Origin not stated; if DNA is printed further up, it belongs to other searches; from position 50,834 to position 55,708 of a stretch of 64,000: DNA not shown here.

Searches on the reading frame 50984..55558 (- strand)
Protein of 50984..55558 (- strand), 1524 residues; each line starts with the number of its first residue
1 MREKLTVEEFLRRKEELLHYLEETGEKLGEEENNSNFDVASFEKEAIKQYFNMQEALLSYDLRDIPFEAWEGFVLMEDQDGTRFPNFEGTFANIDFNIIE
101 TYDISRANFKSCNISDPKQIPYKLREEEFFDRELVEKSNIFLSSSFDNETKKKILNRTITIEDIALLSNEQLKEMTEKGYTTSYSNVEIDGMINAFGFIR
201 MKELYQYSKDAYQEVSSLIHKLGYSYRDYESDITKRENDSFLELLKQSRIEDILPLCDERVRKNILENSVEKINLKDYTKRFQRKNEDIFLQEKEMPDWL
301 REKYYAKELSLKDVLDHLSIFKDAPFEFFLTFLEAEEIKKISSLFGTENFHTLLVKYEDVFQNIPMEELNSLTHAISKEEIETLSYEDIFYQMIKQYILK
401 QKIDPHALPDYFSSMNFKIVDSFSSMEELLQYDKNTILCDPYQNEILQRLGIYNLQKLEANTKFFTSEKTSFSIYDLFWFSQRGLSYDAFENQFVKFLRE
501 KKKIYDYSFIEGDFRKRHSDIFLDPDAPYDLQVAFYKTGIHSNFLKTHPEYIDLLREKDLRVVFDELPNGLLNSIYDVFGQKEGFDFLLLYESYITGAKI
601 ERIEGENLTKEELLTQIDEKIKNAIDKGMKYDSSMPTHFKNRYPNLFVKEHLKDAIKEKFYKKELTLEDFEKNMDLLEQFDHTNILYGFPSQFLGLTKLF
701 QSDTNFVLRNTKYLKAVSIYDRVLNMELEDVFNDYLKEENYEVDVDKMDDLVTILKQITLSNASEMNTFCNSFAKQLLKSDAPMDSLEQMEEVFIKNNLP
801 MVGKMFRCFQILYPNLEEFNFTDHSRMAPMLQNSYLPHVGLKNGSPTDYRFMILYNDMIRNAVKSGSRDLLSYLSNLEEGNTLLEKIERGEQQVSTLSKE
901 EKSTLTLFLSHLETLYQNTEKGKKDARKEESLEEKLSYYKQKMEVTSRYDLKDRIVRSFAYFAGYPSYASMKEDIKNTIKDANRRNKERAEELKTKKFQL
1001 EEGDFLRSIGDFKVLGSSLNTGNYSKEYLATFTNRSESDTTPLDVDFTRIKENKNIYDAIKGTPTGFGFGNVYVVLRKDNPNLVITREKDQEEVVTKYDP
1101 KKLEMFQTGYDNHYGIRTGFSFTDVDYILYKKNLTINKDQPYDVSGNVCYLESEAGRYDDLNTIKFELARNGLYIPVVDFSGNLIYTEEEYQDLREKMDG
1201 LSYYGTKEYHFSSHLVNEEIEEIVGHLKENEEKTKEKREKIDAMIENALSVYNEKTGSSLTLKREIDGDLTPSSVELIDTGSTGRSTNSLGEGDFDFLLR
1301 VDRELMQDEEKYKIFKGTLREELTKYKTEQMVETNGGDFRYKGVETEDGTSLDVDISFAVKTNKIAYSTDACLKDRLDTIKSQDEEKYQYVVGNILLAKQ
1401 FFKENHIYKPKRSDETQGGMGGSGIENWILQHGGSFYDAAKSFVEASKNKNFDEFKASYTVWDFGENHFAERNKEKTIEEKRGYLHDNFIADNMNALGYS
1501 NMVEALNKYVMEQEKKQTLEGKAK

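Call 5: search_protein_families(library=pfam, proteins=[window:50984-55558:-], max_evalue=1)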
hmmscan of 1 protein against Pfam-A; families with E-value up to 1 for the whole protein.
window:50984-55558:- (1524 aa): 3 families
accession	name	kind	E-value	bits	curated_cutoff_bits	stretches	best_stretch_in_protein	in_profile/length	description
PF08479.16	POTRA_2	-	0.1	12.9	24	1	151-185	23-57/76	POTRA domain, ShlB-type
PF02996.22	Prefoldin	-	0.22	11.9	23.2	1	1200-1253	66-119/120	Prefoldin subunit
PF07956.16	DUF1690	-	0.94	10.3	29.7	0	1205-1260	70-126/139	Protein of Unknown function (DUF1690)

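Call 6: search_protein_families(library=ncbifam, proteins=[window:50984-55558:-], max_evalue=1)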
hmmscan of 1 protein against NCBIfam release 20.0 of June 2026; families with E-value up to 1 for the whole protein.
window:50984-55558:- (1524 aa): 0 families

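Call 7: search_solved_structures(query=window:50984-55558:-, max_evalue=10, show_alignments=3)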
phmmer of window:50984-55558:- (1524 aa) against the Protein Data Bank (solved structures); distinct sequences matched with E-value up to 10: 0.

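Call 8: find_homologous_proteins(query=window:50984-55558:-)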
Query window:50984-55558:- (1524 aa): 9 proteins with E <= 0.001 among 8000 candidates.
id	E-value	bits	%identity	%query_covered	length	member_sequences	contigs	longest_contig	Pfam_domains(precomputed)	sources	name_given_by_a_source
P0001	0.0e+0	3400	100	100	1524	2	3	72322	-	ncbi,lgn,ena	-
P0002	1.8e-270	919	37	97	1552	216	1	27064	-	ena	-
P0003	6.4e-204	699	36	67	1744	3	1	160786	-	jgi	-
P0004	1.5e-194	668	38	54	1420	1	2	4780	-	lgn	-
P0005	1.3e-126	443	33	58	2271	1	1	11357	-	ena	-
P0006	4.1e-63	232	27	45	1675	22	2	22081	-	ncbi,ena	-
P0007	3.3e-60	223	27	53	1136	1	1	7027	-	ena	-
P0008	1.2e-42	164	25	52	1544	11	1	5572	-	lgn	-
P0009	9.9e-29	118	24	44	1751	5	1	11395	-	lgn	-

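Call 19: list_cluster_members(proteins=[P0001, P0006, P0081, P0024])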
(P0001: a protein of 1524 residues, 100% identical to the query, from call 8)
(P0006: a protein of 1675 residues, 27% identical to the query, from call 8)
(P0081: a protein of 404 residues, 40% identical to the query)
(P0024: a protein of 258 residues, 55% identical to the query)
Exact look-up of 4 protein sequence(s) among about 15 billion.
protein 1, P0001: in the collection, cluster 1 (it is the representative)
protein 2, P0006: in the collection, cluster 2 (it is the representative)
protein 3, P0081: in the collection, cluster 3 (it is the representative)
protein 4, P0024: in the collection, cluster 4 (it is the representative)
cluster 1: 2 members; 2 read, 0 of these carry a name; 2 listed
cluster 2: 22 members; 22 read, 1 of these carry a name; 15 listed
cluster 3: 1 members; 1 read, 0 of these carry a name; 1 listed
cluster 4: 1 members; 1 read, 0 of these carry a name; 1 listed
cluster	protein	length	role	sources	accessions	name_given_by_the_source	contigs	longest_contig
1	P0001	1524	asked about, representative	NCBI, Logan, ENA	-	-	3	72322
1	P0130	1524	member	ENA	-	-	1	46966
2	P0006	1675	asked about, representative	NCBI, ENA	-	-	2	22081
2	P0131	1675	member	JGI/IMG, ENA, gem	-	hypothetical protein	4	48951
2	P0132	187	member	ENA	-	-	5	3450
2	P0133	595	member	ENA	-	-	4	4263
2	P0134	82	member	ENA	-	-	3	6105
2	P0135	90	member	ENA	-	-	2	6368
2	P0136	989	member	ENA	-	-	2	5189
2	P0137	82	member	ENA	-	-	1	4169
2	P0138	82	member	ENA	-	-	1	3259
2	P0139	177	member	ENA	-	-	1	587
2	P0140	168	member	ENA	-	-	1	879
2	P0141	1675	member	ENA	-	-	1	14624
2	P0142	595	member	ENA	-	-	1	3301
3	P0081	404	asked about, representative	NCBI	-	-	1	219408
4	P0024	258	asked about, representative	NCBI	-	-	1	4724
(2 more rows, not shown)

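Call 20: find_encoding_contigs(protein=P0001, flank=6000, max_places=4)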
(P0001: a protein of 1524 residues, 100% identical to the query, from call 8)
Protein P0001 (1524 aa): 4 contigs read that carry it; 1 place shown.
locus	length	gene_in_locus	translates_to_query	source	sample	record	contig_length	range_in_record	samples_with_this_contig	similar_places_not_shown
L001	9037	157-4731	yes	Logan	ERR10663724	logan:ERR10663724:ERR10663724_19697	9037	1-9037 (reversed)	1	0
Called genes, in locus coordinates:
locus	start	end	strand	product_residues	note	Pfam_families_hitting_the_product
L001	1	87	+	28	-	?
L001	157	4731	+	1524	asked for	-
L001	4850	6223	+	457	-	PF02878:PGM_PMM_I, PF02879:PGM_PMM_II, PF02880:PGM_PMM_III, PF00408:PGM_PMM_IV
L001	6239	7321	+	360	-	PF03033:Glyco_transf_28, PF00534:Glycos_transf_1, PF04101:Glyco_tran_28_C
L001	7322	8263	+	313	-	PF01565:FAD_binding_4, PF02873:MurB_C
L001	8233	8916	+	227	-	PF08478:POTRA_1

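Call 28: search_protein_families(library=padloc, proteins=[window:50984-55558:-, P0006], max_evalue=0.1)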
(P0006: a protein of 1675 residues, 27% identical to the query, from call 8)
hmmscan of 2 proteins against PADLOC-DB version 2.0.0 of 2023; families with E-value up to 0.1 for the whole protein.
window:50984-55558:- (1524 aa): 0 families

P0006 (1675 aa): 0 families

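Call 45: search_protein_families(library=pfam, proteins=[P0006, P0009, P0005], max_evalue=0.05)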
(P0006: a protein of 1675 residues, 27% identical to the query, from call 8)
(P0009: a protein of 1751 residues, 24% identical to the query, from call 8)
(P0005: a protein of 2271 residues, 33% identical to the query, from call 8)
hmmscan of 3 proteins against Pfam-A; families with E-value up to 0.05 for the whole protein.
P0006 (1675 aa): 1 family
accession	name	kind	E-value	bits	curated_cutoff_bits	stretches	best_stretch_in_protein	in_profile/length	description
PF12872.13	OST-HTH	-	0.0015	18.8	23.8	0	330-363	33-66/71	OST-HTH/LOTUS domain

P0009 (1751 aa): 0 families

P0005 (2271 aa): 0 families

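Call 92: find_encoding_contigs(protein=P0003, flank=10000, max_places=2)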
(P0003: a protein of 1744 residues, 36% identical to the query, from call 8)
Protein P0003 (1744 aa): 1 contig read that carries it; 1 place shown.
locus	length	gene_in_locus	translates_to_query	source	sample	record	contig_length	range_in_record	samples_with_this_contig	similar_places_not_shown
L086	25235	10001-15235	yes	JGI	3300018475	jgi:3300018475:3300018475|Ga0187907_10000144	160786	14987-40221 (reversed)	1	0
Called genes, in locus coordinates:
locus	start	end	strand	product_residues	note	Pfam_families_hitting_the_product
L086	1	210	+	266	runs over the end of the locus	-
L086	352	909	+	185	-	PF04011:LemA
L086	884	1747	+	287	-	-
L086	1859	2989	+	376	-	PF03717:PBP_dimer, PF00905:Transpeptidase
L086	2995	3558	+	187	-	-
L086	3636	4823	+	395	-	PF01909:NTP_transf_2 (weak), PF18765:Polbeta (weak)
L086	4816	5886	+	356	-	-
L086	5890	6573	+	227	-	PF03575:Peptidase_S51 (weak)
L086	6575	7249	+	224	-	PF05116:S6PP (faint), PF08282:Hydrolase_3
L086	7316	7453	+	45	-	-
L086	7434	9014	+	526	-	PF00239:Resolvase, PF07508:Recombinase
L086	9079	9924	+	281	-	PF00905:Transpeptidase, PF03793:PASTA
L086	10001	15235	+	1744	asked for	-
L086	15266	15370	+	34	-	-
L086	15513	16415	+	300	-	-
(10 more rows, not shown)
